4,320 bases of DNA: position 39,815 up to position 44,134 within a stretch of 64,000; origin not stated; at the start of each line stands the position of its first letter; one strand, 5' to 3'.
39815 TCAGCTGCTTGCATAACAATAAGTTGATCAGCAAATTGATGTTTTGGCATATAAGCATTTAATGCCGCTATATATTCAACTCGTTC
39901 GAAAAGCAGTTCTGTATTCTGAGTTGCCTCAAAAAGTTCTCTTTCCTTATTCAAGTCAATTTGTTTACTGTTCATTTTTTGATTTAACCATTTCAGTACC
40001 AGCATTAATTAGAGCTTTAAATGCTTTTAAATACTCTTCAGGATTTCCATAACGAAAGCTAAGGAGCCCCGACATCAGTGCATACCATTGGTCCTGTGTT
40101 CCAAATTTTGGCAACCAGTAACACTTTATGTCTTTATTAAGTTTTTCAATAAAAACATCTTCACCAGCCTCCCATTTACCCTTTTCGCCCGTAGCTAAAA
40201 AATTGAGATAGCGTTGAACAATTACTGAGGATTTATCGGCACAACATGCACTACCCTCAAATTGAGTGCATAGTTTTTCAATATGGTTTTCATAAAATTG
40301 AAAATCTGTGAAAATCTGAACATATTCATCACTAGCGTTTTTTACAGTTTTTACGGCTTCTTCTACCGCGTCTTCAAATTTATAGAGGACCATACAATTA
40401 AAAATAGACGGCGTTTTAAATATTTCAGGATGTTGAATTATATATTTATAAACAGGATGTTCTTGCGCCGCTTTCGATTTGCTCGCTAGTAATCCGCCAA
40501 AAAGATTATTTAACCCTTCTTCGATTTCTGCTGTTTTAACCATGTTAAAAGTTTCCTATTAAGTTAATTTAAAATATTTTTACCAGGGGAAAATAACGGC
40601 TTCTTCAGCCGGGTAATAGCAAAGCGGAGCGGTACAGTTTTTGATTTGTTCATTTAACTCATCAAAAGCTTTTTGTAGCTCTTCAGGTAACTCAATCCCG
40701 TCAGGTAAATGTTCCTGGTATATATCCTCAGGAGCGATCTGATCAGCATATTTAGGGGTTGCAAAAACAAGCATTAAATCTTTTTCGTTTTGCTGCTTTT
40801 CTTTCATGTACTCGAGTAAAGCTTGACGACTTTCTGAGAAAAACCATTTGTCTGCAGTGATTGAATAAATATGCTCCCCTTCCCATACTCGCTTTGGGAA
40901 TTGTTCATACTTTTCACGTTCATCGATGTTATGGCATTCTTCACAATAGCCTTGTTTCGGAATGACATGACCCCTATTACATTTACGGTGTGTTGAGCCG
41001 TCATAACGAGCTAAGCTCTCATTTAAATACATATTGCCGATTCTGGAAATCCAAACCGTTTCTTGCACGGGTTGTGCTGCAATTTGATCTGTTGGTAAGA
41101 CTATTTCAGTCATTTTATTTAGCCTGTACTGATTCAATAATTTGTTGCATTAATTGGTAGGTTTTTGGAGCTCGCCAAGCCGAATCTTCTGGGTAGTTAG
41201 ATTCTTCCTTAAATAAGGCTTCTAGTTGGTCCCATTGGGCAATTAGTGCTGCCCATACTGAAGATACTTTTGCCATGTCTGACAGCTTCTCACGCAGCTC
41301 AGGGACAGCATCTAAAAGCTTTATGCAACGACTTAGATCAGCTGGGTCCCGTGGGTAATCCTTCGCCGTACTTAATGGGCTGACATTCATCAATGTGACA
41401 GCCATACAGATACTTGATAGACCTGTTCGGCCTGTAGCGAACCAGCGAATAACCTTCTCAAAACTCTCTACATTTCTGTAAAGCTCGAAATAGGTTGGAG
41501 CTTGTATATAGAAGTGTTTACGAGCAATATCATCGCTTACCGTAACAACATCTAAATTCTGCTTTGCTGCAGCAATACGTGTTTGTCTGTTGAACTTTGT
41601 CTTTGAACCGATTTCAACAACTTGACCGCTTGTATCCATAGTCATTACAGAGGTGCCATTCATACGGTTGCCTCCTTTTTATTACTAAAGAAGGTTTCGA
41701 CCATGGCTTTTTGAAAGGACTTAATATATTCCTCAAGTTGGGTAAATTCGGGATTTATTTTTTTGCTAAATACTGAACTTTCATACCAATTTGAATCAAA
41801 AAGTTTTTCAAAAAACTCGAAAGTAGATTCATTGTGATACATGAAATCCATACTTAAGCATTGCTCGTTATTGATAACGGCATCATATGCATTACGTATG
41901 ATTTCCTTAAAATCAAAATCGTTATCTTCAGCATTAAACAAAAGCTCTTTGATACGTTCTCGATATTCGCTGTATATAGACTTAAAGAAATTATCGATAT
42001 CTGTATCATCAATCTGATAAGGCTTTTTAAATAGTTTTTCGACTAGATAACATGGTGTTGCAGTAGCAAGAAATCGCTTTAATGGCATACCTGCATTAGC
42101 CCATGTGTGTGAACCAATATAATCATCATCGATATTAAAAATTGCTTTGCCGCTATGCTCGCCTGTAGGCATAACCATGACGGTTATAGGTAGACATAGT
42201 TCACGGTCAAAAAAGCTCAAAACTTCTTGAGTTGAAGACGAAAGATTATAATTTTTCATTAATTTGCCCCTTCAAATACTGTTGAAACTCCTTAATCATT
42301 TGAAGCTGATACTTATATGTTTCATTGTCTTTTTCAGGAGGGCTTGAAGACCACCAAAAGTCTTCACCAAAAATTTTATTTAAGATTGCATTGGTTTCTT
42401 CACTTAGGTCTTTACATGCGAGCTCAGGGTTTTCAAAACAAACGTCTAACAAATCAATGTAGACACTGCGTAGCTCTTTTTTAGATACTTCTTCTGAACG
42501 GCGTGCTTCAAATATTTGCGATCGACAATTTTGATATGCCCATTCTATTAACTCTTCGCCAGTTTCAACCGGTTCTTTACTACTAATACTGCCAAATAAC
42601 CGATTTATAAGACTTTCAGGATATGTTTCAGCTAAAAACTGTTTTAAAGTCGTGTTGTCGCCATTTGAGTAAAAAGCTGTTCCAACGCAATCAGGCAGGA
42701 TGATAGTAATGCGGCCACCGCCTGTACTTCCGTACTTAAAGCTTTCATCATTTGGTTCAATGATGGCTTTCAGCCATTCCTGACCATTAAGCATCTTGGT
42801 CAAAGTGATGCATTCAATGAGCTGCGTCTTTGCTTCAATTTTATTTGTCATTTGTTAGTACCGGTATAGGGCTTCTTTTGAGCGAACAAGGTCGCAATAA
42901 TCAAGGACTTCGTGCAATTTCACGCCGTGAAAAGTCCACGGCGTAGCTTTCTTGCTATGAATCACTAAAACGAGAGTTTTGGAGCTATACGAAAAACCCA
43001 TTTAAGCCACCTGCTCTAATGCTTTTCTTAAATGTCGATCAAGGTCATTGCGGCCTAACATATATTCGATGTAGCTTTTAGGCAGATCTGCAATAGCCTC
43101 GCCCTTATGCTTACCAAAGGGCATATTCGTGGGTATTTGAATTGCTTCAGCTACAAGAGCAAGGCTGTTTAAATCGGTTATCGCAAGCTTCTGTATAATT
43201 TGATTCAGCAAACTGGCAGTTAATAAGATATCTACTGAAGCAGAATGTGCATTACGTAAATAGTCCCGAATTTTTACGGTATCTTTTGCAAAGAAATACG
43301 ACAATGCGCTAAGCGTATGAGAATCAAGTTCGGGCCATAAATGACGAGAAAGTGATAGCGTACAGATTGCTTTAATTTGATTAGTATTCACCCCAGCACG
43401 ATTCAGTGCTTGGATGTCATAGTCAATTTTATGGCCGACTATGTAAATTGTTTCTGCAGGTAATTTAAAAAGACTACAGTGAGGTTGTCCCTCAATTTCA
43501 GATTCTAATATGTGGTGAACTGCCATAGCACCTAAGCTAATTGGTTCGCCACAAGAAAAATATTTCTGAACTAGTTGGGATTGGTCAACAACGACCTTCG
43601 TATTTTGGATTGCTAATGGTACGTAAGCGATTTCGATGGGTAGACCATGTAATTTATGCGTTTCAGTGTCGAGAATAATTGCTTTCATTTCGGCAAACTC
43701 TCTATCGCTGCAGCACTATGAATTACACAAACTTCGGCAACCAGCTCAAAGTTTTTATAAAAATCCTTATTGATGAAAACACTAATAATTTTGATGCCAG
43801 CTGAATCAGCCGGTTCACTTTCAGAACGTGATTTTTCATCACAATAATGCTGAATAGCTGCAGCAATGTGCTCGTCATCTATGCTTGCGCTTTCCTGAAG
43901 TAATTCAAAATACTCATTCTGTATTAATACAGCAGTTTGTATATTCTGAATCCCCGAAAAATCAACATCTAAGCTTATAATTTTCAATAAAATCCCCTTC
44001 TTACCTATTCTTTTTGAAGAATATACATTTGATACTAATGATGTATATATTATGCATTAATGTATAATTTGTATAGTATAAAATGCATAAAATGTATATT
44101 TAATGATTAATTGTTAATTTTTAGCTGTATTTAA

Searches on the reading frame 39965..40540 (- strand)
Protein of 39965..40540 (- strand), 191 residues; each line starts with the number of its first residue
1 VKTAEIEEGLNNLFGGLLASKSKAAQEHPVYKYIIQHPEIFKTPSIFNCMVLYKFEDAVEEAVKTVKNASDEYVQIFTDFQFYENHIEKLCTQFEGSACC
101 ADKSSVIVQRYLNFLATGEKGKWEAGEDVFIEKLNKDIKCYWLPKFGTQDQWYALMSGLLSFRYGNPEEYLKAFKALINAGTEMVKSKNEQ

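Call 21: search_protein_families(library=phrogs, proteins=[window:39965-40540:-], max_evalue=0.001)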
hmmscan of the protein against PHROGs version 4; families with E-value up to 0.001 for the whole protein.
window:39965-40540:- (191 aa): 1 family
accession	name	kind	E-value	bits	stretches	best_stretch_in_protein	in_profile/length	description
phrog_32020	-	unknown function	1e-100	336.2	1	1-190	2-191/192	-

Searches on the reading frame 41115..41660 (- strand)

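Call 20: search_protein_families(library=pfam, proteins=[window:41115-41660:-], max_evalue=0.01)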
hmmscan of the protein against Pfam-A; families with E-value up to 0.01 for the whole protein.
window:41115-41660:- (181 aa): 0 families

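Call 21: search_protein_families(library=phrogs, proteins=[window:41115-41660:-], max_evalue=0.001)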
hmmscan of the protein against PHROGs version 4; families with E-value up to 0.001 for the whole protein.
window:41115-41660:- (181 aa): 3 families
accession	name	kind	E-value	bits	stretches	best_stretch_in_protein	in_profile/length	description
phrog_1229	-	unknown function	1.2e-39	135.9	1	66-178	4-114/116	-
phrog_15291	-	unknown function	9.1e-24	85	1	69-154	60-144/161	-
phrog_4212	-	unknown function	9.7e-12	45.7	1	68-147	9-86/353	-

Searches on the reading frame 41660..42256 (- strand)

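Call 20: search_protein_families(library=pfam, proteins=[window:41660-42256:-], max_evalue=0.01)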
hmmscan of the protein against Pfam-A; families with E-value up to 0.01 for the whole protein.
window:41660-42256:- (198 aa): 0 families

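Call 21: search_protein_families(library=phrogs, proteins=[window:41660-42256:-], max_evalue=0.001)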
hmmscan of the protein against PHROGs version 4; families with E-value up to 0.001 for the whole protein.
window:41660-42256:- (198 aa): 1 family
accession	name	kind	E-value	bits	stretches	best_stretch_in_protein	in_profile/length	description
phrog_3451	-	unknown function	1.6e-23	84.7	1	4-194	106-285/287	-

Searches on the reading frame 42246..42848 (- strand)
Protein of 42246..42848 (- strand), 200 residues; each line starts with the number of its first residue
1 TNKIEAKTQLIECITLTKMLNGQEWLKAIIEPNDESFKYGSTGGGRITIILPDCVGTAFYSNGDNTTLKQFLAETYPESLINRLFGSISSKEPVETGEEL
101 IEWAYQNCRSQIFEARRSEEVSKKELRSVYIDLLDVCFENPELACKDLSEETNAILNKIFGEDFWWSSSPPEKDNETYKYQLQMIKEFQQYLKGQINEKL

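Call 20: search_protein_families(library=pfam, proteins=[window:42246-42848:-], max_evalue=0.01)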
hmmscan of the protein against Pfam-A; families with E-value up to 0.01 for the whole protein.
window:42246-42848:- (200 aa): 0 families

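Call 21: search_protein_families(library=phrogs, proteins=[window:42246-42848:-], max_evalue=0.001)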
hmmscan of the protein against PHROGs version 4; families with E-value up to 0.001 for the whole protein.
window:42246-42848:- (200 aa): 1 family
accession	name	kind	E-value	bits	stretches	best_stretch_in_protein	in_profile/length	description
phrog_3451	-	unknown function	7.3e-35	121.9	1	5-198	106-282/287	-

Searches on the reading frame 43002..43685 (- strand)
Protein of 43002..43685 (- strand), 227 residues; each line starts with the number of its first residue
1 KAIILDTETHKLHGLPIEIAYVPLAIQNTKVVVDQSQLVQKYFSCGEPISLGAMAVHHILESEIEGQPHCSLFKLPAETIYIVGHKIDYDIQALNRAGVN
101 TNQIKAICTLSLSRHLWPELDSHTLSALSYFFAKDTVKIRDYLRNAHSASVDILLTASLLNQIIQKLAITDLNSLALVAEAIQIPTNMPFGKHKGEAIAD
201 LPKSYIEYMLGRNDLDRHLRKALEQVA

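Call 20: search_protein_families(library=pfam, proteins=[window:43002-43685:-], max_evalue=0.01)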
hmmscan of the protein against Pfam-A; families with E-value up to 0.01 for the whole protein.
window:43002-43685:- (227 aa): 2 families
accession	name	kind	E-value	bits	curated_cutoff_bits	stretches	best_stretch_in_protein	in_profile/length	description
PF12843.12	QSregVF_b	-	1.2e-06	28.7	22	1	185-209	10-34/66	Putative quorum-sensing-regulated virulence factor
PF21762.3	DEDDh_C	-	0.003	18.2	27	1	41-118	70-146/188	DNA polymerase III subunit epsilon-like, C-terminal domain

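Call 21: search_protein_families(library=phrogs, proteins=[window:43002-43685:-], max_evalue=0.001)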
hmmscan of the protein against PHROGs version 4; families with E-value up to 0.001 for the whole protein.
window:43002-43685:- (227 aa): 3 families
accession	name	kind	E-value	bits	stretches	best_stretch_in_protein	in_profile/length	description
phrog_192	-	DNA, RNA and nucleotide metabolism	1.5e-50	173.7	1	1-226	107-345/397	DNA polymerase exonuclease subunit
phrog_17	-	DNA, RNA and nucleotide metabolism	6.9e-08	31.9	1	4-167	674-828/1445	DNA polymerase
phrog_3628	-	unknown function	7.6e-05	23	1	187-210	102-125/257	-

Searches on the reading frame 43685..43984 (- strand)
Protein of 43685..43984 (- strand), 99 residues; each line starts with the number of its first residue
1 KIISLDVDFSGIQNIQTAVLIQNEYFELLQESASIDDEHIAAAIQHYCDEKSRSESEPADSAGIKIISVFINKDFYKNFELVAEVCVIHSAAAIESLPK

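Call 20: search_protein_families(library=pfam, proteins=[window:43685-43984:-], max_evalue=0.01)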
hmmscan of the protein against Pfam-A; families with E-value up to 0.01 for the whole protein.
window:43685-43984:- (99 aa): 0 families

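Call 21: search_protein_families(library=phrogs, proteins=[window:43685-43984:-], max_evalue=0.001)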
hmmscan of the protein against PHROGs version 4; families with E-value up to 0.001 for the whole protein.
window:43685-43984:- (99 aa): 1 family
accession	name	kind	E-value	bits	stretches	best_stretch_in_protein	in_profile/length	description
phrog_33204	-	unknown function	4.3e-40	137.1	1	1-97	2-98/99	-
